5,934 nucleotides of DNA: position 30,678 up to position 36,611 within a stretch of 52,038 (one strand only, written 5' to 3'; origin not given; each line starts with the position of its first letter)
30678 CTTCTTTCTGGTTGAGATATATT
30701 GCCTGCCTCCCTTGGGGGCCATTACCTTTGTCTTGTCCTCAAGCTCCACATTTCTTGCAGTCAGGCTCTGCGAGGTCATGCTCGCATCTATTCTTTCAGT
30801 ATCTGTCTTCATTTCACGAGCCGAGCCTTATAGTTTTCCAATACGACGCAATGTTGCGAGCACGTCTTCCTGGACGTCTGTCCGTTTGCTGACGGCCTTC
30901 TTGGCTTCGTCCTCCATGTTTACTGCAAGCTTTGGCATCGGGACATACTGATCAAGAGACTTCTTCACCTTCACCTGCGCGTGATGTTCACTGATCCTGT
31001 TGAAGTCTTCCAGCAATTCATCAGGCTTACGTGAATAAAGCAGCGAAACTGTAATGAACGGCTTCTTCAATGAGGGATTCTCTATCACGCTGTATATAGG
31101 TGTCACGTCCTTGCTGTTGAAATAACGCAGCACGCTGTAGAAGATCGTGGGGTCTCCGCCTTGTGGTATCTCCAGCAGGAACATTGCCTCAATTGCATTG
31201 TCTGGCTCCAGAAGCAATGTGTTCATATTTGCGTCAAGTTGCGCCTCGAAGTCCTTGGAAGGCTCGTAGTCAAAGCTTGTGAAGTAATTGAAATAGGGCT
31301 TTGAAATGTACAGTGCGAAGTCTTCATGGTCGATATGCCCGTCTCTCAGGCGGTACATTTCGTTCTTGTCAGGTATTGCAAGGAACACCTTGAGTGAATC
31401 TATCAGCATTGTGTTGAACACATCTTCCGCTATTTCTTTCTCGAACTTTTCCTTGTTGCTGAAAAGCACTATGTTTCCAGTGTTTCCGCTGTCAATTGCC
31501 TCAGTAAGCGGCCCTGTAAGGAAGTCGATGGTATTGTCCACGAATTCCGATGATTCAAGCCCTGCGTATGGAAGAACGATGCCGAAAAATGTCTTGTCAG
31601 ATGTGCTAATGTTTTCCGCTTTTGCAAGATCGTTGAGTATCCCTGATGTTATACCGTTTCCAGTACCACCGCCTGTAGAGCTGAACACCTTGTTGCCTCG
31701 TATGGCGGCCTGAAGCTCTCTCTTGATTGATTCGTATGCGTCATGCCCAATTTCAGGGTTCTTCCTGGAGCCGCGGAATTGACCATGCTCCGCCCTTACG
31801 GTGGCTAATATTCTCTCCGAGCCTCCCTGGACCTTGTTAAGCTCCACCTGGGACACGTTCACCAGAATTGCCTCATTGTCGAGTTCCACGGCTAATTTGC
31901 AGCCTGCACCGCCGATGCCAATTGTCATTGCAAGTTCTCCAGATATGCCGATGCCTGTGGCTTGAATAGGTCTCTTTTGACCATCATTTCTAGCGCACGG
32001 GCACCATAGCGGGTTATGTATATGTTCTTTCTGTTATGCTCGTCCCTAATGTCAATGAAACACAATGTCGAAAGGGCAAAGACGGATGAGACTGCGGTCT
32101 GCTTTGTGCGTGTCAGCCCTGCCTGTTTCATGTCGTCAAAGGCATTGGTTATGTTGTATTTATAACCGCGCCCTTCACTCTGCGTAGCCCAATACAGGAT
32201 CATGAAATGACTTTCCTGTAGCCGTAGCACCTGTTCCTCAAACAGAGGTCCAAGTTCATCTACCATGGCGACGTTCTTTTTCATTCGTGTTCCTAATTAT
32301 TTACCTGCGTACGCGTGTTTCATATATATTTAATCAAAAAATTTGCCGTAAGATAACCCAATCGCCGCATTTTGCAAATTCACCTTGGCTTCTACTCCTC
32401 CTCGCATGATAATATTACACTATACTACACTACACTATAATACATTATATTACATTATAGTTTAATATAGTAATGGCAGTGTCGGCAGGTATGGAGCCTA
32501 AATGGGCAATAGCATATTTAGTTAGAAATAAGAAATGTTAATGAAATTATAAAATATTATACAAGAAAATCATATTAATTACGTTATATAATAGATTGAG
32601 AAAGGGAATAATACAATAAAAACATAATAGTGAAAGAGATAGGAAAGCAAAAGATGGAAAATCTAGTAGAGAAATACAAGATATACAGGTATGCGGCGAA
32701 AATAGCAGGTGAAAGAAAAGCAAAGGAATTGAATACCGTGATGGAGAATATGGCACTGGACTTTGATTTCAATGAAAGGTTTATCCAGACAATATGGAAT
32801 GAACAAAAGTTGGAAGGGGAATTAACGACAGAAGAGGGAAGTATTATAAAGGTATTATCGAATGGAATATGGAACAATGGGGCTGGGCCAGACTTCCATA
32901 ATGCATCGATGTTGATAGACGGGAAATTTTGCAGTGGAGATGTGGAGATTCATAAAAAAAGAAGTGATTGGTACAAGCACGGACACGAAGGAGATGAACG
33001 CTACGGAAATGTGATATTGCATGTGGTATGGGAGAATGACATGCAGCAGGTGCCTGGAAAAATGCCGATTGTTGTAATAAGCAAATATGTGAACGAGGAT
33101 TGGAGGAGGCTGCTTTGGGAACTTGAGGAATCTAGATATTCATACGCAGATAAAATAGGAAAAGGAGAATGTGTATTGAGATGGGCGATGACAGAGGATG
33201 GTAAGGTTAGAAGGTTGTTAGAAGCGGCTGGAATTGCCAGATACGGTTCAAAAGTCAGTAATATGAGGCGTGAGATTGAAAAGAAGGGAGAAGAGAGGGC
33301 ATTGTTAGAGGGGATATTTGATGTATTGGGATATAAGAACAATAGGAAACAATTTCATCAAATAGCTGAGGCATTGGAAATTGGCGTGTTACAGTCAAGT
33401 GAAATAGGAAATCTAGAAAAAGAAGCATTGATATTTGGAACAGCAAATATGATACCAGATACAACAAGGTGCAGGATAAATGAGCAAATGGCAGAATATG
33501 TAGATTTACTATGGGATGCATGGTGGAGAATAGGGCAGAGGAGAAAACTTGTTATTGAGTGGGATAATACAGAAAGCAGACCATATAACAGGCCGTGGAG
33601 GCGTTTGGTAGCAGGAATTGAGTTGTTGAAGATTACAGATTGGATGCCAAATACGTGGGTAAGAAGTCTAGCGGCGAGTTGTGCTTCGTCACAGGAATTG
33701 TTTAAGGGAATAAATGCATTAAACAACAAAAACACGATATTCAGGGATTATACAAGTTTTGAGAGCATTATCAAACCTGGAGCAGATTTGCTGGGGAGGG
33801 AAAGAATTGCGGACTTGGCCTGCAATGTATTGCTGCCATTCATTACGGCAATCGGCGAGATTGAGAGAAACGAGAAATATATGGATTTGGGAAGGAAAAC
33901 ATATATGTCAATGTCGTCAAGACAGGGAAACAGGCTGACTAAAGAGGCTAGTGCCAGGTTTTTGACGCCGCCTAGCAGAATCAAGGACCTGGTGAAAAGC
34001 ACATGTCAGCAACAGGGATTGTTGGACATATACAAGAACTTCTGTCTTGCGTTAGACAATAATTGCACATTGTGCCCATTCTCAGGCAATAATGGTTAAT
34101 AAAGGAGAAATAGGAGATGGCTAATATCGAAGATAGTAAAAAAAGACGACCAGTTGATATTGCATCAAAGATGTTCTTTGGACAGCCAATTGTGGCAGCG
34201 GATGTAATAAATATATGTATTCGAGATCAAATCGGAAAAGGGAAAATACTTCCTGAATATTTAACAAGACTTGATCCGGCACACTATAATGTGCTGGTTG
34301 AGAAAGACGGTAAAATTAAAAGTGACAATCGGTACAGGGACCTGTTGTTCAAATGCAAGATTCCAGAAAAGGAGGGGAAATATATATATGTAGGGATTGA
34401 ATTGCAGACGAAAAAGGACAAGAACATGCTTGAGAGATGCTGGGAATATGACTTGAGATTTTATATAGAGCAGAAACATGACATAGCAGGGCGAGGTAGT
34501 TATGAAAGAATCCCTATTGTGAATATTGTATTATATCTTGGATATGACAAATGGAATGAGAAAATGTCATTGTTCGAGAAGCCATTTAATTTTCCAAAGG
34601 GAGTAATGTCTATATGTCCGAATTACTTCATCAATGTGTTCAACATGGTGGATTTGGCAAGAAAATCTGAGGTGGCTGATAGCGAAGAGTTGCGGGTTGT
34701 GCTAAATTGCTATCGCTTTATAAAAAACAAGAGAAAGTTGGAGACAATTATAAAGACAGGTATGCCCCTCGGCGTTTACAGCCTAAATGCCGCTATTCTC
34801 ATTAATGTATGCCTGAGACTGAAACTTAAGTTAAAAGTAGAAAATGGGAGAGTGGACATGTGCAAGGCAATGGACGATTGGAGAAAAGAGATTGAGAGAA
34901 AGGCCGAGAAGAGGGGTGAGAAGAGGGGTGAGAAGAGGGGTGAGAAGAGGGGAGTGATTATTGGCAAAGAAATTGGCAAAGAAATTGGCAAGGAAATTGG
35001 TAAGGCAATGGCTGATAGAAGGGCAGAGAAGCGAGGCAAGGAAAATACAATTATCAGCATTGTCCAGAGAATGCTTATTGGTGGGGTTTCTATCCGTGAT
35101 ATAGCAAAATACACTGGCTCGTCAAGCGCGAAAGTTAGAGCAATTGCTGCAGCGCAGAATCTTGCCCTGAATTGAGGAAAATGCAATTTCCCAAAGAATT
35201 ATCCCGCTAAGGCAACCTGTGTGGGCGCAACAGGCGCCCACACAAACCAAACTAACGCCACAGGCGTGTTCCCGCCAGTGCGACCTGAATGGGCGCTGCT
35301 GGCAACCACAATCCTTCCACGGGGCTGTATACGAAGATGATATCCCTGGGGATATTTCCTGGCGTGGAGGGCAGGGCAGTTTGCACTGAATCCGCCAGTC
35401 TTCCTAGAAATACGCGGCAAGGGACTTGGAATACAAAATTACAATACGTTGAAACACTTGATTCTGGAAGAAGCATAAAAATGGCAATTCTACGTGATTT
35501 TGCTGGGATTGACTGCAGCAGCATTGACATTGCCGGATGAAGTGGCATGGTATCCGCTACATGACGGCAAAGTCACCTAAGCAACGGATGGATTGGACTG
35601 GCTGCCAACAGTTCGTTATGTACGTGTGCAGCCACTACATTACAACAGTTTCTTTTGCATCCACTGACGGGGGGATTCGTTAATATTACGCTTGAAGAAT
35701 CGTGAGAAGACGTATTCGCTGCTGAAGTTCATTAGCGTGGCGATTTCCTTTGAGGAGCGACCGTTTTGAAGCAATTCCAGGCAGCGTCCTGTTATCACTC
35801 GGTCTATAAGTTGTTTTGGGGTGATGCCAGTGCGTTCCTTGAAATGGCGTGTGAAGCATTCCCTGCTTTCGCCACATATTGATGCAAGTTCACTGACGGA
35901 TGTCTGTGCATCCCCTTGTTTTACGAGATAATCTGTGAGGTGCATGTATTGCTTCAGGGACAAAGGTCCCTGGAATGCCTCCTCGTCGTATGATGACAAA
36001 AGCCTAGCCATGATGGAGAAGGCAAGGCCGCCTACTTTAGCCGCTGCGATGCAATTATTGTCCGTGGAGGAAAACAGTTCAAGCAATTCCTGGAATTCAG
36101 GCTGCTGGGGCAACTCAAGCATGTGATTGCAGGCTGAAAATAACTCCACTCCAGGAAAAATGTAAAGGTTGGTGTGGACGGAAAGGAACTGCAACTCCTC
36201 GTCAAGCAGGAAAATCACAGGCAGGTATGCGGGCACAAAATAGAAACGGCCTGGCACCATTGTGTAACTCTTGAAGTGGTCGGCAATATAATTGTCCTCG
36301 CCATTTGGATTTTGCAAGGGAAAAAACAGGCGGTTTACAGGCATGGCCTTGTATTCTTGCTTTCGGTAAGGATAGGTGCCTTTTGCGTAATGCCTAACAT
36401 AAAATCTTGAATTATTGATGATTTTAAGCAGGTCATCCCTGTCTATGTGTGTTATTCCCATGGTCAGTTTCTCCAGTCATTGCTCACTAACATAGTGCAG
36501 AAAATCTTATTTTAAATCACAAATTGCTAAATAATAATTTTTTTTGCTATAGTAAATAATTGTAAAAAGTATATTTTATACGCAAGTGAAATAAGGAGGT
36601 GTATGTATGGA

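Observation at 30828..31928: The tubulin/FtsZ-like protein keeps catalytic and polymerisation loops but has an unrecognisable C-terminal half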

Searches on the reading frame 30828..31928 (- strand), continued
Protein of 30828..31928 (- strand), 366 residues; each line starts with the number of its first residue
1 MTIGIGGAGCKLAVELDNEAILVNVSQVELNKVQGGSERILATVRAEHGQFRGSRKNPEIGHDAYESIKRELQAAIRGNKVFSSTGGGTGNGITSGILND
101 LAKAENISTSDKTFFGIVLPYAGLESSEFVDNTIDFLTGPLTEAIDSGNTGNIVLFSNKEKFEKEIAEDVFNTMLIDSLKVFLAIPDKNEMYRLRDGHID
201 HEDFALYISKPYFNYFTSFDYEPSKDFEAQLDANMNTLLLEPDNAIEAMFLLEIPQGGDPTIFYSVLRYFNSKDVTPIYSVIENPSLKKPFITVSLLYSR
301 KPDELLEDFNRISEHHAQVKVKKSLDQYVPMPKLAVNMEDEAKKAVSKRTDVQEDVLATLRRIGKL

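Call 103: search_protein_families(library=pfam, proteins=[P0171, P0172, P0173, P0174, P0179, P0180, P0182, P0183, P0184, P0188], max_evalue=0.001)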
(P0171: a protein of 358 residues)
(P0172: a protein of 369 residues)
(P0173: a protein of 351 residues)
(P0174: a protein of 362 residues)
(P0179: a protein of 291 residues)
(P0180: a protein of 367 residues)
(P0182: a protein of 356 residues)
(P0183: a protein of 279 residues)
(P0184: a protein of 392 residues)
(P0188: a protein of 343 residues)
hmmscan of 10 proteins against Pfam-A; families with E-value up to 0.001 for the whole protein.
P0171 (358 aa): 2 families
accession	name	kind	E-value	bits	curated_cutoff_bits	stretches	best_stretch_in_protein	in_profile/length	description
PF00091.31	Tubulin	-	2.1e-14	54.7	33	1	14-153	4-175/190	Tubulin/FtsZ family, GTPase domain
PF22340.1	TubZ_C_3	-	1.8e-06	28.3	27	1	206-293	6-88/88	Tubulin-like protein TubZ, C-terminal domain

P0172 (369 aa): 4 families
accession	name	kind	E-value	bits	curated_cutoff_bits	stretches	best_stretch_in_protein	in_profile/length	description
PF22340.1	TubZ_C_3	-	2.9e-14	53.3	27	1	199-285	1-86/88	Tubulin-like protein TubZ, C-terminal domain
PF00091.31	Tubulin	-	3.7e-13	50.6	33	1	6-165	2-184/190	Tubulin/FtsZ family, GTPase domain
PF13809.12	Tubulin_2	-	0.0006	19.6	27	1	91-133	164-211/356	Tubulin like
PF10151.14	TMEM214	-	0.00066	18.7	27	0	293-366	42-118/660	TMEM214, C-terminal, caspase 4 activator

P0173 (351 aa): 1 family
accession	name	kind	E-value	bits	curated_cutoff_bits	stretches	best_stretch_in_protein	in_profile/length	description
PF00091.31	Tubulin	-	5.3e-13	50.1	33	1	15-168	4-182/190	Tubulin/FtsZ family, GTPase domain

P0174 (362 aa): 2 families
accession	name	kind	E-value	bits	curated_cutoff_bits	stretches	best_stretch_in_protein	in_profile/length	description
PF00091.31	Tubulin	-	6.2e-17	62.9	33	1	11-168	2-184/190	Tubulin/FtsZ family, GTPase domain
PF13809.12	Tubulin_2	-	7.3e-06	25.9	27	1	92-154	161-233/356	Tubulin like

P0179 (291 aa): 2 families
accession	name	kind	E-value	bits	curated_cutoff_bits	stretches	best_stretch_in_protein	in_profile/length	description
PF00091.31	Tubulin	-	1.7e-43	149.6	33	1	34-189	3-186/190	Tubulin/FtsZ family, GTPase domain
PF13809.12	Tubulin_2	-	0.00011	22.1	27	0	108-182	155-234/356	Tubulin like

P0180 (367 aa): 3 families
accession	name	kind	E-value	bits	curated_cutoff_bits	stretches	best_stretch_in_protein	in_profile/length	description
PF00091.31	Tubulin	-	1.3e-14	55.4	33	1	5-170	2-187/190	Tubulin/FtsZ family, GTPase domain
PF22340.1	TubZ_C_3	-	0.00037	20.9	27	1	201-291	1-87/88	Tubulin-like protein TubZ, C-terminal domain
PF13809.12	Tubulin_2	-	0.00057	19.7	27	1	87-164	164-245/356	Tubulin like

P0182 (356 aa): 2 families
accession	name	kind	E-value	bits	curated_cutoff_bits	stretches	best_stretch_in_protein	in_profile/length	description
PF00091.31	Tubulin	-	5.7e-11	43.5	33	1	17-156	35-173/190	Tubulin/FtsZ family, GTPase domain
PF13809.12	Tubulin_2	-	1.6e-05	24.8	27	1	55-136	115-208/356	Tubulin like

P0183 (279 aa): 3 families
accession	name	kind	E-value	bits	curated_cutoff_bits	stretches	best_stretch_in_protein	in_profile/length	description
PF00091.31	Tubulin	-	5e-43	148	33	1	38-197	1-189/190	Tubulin/FtsZ family, GTPase domain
PF12327.13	FtsZ_C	-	3.2e-05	24.6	27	1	246-275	1-30/95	FtsZ family, C-terminal domain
PF13809.12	Tubulin_2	-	0.00053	19.8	27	0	121-148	162-189/356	Tubulin like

P0184 (392 aa): 2 families
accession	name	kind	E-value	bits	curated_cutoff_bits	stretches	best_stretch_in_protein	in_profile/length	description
PF00091.31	Tubulin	-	1.4e-13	52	33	1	35-167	47-182/190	Tubulin/FtsZ family, GTPase domain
PF13809.12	Tubulin_2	-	2.3e-07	30.9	27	1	82-207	154-282/356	Tubulin like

P0188 (343 aa): 1 family
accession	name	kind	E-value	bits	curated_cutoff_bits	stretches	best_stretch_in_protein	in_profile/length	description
PF00091.31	Tubulin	-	1.1e-13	52.3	33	1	4-150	4-173/190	Tubulin/FtsZ family, GTPase domain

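Call 107: find_homologous_proteins(query=P0161, max_evalue=0.00001)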
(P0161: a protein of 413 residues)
Query P0161 (413 aa): 74 proteins with E <= 0.00001 among 4647 candidates.
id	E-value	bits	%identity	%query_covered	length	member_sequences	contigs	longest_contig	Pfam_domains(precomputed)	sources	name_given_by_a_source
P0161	9.2e-271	916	100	100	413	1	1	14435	PF00091.32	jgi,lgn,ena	-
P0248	1.5e-234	796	85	99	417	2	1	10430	PF00091.32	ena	-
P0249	1.2e-208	711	76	99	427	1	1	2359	PF00091.32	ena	-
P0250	5.4e-191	653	69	99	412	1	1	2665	PF00091.32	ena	-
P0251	6.0e-186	636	72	87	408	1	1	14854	PF13809.13,PF00091.32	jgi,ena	-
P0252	6.1e-180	617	65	99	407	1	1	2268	PF00091.32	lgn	-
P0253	3.7e-179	614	65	99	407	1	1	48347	PF00091.32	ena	-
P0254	1.1e-171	589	64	98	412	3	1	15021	PF00091.32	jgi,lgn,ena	-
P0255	3.3e-171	588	64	99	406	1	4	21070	PF13809.13,PF00091.32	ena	-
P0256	7.3e-166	570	62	99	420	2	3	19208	PF00091.32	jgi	jgi:cell division GTPase FtsZ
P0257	2.8e-126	440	54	89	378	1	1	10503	PF13809.13,PF00091.32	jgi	jgi:cell division GTPase FtsZ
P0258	5.9e-126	439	54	90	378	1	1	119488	PF13809.13,PF00091.32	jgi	jgi:tubulin-like protein CetZ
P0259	1.7e-125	437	53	91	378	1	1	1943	PF13809.13,PF00091.32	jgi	jgi:tubulin-like protein CetZ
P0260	7.5e-124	432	51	91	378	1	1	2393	PF00091.32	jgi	jgi:cell division GTPase FtsZ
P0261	9.3e-116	405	49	90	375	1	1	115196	PF13809.13,PF00091.32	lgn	-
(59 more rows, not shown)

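Call 108: find_encoding_contigs(protein=P0161, flank=7000, max_places=1)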
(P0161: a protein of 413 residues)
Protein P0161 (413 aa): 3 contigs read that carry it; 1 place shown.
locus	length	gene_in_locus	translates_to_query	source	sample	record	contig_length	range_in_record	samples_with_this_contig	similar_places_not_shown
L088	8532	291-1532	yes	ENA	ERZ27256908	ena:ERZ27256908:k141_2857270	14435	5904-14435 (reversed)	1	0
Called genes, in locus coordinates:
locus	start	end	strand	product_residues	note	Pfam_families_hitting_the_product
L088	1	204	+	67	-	?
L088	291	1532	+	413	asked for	PF00091:Tubulin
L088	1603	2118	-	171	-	-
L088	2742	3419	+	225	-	-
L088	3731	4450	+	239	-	-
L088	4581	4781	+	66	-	-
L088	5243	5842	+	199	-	-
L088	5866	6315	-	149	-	-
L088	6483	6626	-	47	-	-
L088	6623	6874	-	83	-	-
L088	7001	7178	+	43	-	-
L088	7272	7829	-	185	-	-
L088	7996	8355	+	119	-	-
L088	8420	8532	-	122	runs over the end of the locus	-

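Call 109: find_encoding_contigs(protein=P0258, flank=7000, max_places=1)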
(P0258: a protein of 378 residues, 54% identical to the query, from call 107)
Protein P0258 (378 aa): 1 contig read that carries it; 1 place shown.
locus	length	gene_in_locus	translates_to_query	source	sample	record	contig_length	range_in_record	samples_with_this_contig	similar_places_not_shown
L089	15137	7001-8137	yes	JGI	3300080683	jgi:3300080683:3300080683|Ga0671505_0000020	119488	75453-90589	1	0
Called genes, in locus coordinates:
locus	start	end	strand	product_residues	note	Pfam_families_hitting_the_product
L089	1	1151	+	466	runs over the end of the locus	-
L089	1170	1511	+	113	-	-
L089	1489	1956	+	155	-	-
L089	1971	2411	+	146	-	-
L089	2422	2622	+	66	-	-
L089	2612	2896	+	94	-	-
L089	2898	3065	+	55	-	-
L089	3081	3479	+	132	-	-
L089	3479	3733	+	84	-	-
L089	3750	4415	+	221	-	-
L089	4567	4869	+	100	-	-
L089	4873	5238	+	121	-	-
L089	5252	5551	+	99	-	-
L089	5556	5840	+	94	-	-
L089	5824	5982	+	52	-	-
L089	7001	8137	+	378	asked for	PF00091:Tubulin, PF13809:Tubulin_2 (weak)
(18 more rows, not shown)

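Call 114: find_related_loci(query=A1, collection=metagenome_contigs, flank=10000)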
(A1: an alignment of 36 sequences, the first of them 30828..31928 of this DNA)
Query A1 (366 aa) in metagenome_contigs; peptide patterns used: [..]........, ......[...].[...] (x = any residue, [..] = any of these).
526 stretches matched a pattern; 131 encode a relative of the query (tblastn E <= 1e-3); the best 80 are kept; 80 distinct loci.
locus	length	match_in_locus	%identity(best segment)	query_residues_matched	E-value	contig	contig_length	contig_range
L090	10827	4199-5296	99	1-366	0e+0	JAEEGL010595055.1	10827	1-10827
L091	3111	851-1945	70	1-366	0e+0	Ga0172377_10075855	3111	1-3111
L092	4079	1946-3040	70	1-366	0e+0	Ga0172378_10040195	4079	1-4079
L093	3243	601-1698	68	1-366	0e+0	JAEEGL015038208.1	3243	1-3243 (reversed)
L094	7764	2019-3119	66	1-366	5e-164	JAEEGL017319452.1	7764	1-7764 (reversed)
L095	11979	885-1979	69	1-366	3e-163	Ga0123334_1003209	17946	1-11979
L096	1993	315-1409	69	1-366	2e-174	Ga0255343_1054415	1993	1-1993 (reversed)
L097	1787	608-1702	69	1-366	6e-175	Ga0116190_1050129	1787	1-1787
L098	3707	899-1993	68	1-366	1e-164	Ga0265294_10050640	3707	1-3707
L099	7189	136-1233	69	1-366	9e-159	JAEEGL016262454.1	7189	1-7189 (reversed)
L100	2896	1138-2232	68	1-366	2e-167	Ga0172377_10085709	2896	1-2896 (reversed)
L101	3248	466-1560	69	1-366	4e-165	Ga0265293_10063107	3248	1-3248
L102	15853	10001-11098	69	1-366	3e-157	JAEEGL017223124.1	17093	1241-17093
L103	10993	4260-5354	67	1-366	1e-156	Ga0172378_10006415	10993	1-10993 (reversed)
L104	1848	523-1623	67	1-366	4e-168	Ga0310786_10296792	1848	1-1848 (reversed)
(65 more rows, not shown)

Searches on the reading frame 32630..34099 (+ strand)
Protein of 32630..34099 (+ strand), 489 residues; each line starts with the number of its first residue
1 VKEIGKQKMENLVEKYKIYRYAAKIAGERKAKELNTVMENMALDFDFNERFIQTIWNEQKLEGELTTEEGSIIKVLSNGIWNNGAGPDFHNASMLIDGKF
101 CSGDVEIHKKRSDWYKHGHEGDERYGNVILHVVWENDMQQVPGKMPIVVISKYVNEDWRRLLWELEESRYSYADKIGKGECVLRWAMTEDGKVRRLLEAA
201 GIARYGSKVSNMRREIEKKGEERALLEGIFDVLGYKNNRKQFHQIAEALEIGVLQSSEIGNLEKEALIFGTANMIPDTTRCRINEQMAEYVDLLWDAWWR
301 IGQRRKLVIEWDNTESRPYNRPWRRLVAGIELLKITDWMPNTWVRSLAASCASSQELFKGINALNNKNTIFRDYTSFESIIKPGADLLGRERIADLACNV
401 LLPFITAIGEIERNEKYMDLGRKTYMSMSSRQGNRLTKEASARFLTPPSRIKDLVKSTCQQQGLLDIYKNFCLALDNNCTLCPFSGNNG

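Call 3: search_protein_families(library=pfam, proteins=[window:32630-34099:+], max_evalue=1)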
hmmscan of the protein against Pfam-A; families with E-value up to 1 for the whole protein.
window:32630-34099:+ (489 aa): 3 families
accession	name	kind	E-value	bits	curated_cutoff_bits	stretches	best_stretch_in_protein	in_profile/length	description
PF11013.13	DUF2851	-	2.3e-56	191.9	25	1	49-423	1-364/375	Protein of unknown function (DUF2851)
PF14217.11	DUF4327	-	0.025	15.2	27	1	141-177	19-56/67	Domain of unknown function (DUF4327)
PF18686.6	DUF5636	-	0.052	14.2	25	1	10-60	30-78/193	Family of unknown function (DUF5636)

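Call 4: search_protein_families(library=ncbifam, proteins=[window:32630-34099:+], max_evalue=1)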
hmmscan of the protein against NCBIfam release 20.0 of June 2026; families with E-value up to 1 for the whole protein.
window:32630-34099:+ (489 aa): 1 family
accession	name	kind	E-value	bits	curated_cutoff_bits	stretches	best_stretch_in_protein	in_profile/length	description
TIGR04199.1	exosort_xrtJ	exception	0.29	10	200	1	128-170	17-59/522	exosortase J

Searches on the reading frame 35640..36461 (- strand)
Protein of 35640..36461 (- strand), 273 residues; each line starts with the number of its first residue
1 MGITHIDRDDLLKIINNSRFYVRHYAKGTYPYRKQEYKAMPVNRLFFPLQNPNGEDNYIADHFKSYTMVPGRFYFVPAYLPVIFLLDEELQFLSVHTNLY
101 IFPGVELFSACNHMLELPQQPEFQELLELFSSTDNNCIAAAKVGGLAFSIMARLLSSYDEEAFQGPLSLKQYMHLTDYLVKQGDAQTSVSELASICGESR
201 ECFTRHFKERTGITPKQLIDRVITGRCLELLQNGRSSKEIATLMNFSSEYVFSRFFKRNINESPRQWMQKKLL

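Call 57: search_protein_families(library=pfam, proteins=[window:35640-36461:-], max_evalue=0.0001)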
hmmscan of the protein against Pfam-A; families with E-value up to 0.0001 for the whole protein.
window:35640-36461:- (273 aa): 2 families
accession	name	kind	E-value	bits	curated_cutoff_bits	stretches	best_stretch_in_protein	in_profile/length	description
PF12833.13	HTH_18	-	1.6e-14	54.3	33.6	1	192-269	1-79/80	Helix-turn-helix domain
PF00165.29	HTH_AraC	-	3.5e-11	43.4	26.6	1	188-219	10-41/42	Bacterial regulatory helix-turn-helix proteins, AraC family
